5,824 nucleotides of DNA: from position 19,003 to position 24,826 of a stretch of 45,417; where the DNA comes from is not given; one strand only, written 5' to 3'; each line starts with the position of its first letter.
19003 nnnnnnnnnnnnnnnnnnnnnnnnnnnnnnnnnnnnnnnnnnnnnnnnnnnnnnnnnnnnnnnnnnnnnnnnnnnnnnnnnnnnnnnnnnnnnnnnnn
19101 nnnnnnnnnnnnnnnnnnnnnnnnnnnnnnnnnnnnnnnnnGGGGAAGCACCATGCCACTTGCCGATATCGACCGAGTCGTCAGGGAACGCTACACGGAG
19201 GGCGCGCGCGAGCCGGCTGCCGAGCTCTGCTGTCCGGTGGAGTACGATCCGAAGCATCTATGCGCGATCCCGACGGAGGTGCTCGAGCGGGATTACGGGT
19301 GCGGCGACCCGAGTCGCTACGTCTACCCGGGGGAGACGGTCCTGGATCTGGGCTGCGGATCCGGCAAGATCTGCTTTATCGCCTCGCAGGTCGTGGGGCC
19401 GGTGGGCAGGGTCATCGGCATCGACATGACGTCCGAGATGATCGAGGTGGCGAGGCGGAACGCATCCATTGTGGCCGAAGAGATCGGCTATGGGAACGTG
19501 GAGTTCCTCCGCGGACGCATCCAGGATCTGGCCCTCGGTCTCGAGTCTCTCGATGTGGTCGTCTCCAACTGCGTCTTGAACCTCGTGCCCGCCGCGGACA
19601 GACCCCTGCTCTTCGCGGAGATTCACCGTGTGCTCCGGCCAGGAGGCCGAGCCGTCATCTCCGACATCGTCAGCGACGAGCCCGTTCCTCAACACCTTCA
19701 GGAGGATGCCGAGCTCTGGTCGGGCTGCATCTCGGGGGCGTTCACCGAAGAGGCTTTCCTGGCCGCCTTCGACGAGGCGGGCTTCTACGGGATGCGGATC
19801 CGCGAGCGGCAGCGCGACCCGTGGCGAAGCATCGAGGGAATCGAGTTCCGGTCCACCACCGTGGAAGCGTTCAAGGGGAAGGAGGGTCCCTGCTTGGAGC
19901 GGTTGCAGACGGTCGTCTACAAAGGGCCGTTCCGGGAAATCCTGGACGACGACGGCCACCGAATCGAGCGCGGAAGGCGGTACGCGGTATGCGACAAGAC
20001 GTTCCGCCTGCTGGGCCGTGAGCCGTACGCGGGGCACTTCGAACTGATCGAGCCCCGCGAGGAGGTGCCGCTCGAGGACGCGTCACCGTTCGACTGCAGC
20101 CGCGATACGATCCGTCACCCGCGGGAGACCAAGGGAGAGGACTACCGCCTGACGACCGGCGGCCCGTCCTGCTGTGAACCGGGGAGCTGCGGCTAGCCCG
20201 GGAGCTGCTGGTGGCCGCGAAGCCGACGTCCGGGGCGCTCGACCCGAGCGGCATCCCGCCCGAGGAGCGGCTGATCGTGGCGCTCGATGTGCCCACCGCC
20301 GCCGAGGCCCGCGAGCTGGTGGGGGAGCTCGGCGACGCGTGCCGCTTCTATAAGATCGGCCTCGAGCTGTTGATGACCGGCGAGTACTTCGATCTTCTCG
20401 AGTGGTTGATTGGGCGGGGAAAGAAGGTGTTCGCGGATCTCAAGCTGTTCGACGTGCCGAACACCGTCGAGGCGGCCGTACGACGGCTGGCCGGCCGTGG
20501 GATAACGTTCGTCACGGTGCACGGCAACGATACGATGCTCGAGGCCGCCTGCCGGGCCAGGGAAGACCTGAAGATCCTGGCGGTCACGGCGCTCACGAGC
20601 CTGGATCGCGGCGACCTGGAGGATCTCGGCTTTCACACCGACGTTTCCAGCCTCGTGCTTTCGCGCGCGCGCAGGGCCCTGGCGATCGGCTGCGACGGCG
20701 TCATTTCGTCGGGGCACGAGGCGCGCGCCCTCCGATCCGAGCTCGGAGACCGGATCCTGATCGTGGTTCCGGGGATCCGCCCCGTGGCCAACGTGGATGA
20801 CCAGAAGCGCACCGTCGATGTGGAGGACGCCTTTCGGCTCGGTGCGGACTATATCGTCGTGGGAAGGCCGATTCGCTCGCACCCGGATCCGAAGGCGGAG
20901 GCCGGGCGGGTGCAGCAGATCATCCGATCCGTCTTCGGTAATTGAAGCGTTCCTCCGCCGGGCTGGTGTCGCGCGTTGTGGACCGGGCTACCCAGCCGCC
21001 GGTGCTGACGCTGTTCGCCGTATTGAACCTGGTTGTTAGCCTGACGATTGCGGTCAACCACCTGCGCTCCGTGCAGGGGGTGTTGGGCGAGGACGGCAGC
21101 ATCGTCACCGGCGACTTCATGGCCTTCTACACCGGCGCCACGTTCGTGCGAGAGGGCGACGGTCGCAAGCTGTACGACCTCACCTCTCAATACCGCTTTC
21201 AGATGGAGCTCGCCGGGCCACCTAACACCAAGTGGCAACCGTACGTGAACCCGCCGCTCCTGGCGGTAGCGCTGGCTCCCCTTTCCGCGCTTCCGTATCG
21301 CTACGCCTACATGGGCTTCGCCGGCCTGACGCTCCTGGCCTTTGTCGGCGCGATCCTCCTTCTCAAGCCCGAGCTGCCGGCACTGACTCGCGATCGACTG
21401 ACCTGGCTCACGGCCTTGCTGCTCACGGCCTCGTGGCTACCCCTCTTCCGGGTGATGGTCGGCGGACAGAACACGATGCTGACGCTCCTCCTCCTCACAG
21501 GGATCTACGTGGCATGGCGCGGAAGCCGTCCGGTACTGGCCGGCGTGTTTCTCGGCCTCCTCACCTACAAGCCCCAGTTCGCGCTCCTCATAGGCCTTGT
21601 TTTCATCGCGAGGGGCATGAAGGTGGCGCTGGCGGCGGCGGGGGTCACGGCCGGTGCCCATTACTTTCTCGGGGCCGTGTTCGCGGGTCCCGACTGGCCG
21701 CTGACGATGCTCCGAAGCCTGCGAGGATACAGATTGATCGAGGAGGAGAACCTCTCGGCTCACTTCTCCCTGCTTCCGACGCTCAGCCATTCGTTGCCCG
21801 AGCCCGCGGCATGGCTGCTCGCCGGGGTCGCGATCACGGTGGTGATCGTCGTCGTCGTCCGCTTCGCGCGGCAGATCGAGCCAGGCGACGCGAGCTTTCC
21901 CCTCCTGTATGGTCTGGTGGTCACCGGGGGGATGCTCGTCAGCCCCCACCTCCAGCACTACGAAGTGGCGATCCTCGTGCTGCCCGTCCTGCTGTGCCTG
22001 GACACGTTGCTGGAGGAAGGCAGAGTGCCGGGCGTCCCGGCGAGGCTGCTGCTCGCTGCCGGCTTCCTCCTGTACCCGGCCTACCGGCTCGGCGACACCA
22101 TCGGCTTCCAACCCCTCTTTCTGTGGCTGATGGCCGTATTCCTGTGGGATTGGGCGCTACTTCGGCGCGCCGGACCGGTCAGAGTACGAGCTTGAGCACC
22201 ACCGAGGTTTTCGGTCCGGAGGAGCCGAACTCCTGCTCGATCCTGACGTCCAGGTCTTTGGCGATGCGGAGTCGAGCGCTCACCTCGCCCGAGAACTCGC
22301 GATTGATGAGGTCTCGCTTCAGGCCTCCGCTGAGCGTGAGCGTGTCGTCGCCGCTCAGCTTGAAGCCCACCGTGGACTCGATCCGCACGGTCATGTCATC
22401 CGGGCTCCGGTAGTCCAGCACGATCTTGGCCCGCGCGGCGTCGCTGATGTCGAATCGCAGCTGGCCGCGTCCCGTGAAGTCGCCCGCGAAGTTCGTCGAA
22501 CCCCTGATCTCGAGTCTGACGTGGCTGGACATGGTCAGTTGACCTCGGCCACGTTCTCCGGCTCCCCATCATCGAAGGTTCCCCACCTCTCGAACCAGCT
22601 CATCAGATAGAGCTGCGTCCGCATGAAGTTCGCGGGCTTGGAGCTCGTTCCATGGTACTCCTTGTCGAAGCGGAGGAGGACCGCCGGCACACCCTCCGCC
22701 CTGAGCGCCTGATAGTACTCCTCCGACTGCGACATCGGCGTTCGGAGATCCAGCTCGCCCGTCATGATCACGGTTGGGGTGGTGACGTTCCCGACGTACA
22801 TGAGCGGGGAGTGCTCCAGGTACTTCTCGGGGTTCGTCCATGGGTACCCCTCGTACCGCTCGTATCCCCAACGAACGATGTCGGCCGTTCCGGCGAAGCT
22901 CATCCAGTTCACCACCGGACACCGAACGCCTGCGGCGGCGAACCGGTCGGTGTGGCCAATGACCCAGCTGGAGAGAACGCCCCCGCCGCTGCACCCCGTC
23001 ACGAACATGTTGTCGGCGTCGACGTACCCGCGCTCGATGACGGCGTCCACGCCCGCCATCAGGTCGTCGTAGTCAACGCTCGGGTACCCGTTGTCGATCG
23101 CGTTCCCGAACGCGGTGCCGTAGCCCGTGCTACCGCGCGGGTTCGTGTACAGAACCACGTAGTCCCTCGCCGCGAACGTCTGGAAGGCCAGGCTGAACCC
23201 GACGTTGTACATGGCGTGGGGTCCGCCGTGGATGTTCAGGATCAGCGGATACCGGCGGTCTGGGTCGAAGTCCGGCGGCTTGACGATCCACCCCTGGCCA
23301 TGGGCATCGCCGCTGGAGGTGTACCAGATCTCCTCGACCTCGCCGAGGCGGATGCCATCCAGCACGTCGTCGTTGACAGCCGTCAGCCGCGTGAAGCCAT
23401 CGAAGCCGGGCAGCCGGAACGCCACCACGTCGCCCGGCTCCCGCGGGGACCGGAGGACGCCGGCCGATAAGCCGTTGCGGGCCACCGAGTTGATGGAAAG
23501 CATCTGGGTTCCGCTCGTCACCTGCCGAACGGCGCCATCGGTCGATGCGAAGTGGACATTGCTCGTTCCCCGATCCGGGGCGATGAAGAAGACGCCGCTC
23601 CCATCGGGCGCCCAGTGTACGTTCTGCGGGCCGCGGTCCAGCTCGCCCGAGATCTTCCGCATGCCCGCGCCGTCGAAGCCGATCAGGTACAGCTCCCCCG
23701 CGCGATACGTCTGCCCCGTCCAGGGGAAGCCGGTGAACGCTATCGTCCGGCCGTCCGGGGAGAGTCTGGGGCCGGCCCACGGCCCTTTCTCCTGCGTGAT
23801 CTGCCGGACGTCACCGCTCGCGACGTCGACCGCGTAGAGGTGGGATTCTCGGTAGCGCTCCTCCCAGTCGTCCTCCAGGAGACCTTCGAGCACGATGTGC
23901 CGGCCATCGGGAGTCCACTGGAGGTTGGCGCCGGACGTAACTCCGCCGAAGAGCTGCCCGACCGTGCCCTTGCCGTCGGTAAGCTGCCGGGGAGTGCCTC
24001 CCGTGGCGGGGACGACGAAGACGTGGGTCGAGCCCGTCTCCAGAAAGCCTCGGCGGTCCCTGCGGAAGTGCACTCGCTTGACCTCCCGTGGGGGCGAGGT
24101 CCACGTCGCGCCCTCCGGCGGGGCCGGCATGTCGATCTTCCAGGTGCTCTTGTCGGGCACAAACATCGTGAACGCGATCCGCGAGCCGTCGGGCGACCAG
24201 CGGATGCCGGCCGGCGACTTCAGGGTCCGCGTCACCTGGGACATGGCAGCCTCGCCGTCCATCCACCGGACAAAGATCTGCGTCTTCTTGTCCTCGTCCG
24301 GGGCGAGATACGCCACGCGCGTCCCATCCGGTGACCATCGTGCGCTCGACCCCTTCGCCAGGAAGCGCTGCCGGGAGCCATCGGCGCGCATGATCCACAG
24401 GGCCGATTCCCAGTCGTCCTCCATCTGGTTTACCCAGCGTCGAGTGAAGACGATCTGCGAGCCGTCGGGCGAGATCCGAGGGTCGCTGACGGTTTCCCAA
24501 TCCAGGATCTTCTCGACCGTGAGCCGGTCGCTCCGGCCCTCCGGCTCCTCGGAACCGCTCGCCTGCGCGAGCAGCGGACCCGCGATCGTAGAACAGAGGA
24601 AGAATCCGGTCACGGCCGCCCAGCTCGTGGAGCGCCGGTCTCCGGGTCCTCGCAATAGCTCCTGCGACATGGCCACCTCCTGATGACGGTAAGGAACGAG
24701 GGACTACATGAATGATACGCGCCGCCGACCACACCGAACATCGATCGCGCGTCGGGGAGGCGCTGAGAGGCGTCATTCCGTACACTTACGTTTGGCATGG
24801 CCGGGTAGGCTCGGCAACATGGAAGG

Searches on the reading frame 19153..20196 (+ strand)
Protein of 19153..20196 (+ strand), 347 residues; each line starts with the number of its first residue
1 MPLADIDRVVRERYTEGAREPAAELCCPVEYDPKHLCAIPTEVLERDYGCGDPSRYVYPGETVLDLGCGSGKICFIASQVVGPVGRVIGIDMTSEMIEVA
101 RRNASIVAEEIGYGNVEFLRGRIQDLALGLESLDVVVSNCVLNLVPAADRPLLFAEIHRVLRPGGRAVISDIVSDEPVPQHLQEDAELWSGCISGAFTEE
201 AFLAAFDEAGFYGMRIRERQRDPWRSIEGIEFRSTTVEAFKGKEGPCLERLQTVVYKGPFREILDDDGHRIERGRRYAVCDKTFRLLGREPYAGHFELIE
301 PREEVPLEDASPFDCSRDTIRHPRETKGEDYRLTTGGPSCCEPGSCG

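Call 72: search_protein_families(library=pfam, proteins=[window:19153-20196:+], max_evalue=0.00001)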
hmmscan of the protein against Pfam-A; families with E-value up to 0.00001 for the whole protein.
window:19153-20196:+ (347 aa): 9 families
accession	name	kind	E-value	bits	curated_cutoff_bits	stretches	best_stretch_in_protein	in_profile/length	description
PF13847.12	Methyltransf_31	-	1.7e-33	115.8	27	1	60-209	4-144/145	Methyltransferase domain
PF13649.12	Methyltransf_25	-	2.3e-21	76.7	27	1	63-165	1-97/97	Methyltransferase domain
PF08241.18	Methyltransf_11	-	1.9e-20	73.7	21.2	1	64-169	1-95/95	Methyltransferase domain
PF01209.24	Ubie_methyltran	-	7.1e-14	52.2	20.1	1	58-171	46-153/233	ubiE/COQ5 methyltransferase family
PF08242.18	Methyltransf_12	-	1.8e-11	45.1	30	1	64-166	1-97/98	Methyltransferase domain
PF13489.12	Methyltransf_23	-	5e-10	39.8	27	1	60-211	23-159/164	Methyltransferase domain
PF06325.19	PrmA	-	2.7e-09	37.4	22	1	55-175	157-264/296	Ribosomal protein L11 methyltransferase (PrmA)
PF01135.25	PCMT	-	1.9e-07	31.5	20.3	1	58-108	72-122/210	Protein-L-isoaspartate(D-aspartate) O-methyltransferase (PCMT)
PF02353.26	CMAS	-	6.5e-06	26.1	27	1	58-178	61-173/273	Mycolic acid cyclopropane synthetase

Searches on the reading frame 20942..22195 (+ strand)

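Call 72: search_protein_families(library=pfam, proteins=[window:20942-22195:+], max_evalue=0.00001)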
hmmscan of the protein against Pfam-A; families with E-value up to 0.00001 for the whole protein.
window:20942-22195:+ (417 aa): 1 family
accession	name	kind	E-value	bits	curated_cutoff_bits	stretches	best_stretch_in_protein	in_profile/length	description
PF09594.16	GT87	-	2e-25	90.4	25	1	101-335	1-237/237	Glycosyltransferase family 87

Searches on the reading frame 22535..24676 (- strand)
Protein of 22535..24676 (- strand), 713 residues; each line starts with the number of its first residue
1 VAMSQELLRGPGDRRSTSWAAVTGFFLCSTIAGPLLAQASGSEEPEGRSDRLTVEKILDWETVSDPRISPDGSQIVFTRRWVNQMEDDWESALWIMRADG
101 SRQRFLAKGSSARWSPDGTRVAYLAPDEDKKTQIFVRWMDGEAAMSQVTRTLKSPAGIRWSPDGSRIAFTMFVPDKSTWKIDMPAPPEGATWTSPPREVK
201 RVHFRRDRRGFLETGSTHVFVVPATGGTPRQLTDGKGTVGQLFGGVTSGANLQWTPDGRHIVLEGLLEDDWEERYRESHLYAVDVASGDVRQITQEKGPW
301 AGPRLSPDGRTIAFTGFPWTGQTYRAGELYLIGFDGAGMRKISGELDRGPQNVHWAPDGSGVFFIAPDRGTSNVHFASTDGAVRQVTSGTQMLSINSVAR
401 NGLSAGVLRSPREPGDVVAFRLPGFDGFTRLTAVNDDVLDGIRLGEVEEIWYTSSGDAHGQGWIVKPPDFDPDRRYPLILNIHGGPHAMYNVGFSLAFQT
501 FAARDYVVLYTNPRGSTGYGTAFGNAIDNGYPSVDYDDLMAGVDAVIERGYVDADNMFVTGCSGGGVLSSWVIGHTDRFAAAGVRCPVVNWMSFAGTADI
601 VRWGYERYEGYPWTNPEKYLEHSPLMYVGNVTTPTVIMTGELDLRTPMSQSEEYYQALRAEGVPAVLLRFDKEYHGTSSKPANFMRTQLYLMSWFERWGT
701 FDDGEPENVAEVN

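Call 72: search_protein_families(library=pfam, proteins=[window:22535-24676:-], max_evalue=0.00001)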
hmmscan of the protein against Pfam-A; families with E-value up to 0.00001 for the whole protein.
window:22535-24676:- (713 aa): 5 families
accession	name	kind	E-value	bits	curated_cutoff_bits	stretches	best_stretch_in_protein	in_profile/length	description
PF00326.27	Peptidase_S9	-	2.3e-47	161.7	22.6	1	494-698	3-209/213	Prolyl oligopeptidase family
PF07676.18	PD40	-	2.5e-16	59.6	20.9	0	291-317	2-28/38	WD40-like Beta Propeller Repeat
PF00930.27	DPPIV_N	-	3e-15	56.3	22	0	53-134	34-128/354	Dipeptidyl peptidase IV (DPP IV) N-terminal region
PF20434.5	BD-FAE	-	8.9e-07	29.1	26.8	0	474-658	11-215/215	BD-FAE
PF10647.15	Gmad1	-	1.7e-06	28.5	20.5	0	63-169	25-129/251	Lipoprotein LpqB beta-propeller domain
